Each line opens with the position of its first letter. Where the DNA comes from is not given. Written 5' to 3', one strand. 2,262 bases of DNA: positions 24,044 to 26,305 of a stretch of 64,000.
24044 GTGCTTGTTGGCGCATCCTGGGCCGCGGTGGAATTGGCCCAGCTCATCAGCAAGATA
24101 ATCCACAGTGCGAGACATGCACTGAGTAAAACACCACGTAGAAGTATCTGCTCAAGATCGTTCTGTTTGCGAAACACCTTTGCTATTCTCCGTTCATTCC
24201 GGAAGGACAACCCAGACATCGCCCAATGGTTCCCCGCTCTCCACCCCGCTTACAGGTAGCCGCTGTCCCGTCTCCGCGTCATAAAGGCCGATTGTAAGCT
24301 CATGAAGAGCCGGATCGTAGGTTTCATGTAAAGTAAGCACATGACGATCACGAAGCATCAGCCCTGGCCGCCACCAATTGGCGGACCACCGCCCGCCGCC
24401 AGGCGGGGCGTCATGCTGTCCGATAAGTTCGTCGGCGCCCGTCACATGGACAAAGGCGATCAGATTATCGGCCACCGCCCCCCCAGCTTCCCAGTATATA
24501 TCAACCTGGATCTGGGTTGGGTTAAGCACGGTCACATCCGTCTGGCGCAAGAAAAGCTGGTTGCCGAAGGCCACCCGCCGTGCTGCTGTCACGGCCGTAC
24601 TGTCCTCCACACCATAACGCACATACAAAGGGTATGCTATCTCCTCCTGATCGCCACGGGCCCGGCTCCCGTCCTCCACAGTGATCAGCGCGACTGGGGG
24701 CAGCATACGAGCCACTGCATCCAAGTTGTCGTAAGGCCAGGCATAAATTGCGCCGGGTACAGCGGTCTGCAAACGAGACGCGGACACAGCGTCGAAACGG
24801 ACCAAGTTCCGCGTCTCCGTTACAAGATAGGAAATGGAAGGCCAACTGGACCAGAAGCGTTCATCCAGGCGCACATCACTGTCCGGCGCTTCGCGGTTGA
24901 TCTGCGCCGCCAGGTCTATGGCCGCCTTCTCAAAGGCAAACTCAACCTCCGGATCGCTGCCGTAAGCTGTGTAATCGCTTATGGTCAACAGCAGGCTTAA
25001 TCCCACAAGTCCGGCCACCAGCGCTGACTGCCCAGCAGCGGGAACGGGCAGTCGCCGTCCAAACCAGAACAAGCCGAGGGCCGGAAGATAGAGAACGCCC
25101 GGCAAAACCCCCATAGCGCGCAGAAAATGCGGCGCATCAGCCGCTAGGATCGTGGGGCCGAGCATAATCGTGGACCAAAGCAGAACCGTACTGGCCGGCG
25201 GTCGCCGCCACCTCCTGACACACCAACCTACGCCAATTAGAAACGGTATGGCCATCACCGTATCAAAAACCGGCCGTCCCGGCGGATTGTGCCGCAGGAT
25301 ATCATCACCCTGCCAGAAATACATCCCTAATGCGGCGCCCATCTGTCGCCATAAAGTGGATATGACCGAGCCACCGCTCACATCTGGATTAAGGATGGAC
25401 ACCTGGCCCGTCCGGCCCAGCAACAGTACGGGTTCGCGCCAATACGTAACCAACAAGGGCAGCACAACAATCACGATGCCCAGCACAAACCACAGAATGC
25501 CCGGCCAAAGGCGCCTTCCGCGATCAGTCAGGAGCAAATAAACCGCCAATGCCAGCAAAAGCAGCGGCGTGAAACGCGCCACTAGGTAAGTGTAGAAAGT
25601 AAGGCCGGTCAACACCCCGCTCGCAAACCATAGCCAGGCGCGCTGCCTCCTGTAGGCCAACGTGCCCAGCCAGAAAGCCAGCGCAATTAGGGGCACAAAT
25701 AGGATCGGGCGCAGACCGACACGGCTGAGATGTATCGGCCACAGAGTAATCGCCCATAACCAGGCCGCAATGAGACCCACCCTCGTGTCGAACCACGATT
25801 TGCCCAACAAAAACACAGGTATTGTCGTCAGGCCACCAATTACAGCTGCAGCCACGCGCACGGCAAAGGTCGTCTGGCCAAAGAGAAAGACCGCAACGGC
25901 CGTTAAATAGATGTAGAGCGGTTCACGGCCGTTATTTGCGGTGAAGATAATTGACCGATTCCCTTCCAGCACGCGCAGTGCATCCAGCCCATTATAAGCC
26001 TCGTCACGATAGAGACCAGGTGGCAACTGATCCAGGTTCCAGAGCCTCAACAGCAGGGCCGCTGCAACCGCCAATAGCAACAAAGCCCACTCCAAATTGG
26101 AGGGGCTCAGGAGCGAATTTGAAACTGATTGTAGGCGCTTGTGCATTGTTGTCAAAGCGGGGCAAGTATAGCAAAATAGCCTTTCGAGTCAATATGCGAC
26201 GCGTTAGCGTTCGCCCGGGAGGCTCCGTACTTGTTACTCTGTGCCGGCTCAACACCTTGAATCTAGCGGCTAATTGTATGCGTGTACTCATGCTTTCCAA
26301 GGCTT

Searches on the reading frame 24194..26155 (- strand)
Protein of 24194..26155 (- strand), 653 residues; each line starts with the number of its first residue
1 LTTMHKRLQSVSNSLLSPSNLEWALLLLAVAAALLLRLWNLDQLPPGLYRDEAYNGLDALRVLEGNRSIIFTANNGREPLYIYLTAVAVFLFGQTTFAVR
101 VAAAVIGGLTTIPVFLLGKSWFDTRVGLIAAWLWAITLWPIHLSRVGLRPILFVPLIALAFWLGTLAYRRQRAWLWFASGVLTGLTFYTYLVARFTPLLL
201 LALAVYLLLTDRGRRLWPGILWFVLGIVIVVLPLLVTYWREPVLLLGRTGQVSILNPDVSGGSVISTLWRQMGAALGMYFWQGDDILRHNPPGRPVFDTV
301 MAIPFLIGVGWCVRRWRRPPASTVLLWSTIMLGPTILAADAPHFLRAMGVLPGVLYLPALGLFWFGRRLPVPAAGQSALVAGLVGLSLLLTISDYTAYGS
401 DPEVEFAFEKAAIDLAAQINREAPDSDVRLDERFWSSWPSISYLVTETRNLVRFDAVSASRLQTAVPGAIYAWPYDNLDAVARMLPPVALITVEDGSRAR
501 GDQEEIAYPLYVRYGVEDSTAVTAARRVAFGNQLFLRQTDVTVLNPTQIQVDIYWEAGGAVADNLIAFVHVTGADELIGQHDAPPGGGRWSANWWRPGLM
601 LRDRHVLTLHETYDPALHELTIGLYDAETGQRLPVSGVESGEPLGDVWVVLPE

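Call 46: search_protein_families(library=pfam, proteins=[window:24194-26155:-], max_evalue=0.0001)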
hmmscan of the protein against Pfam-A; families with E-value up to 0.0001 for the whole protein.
window:24194-26155:- (653 aa): 1 family
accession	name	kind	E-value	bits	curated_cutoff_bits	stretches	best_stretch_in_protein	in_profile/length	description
PF13231.12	PMT_2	-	1e-11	45.7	26.1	1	79-239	4-160/160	Dolichyl-phosphate-mannose-protein mannosyltransferase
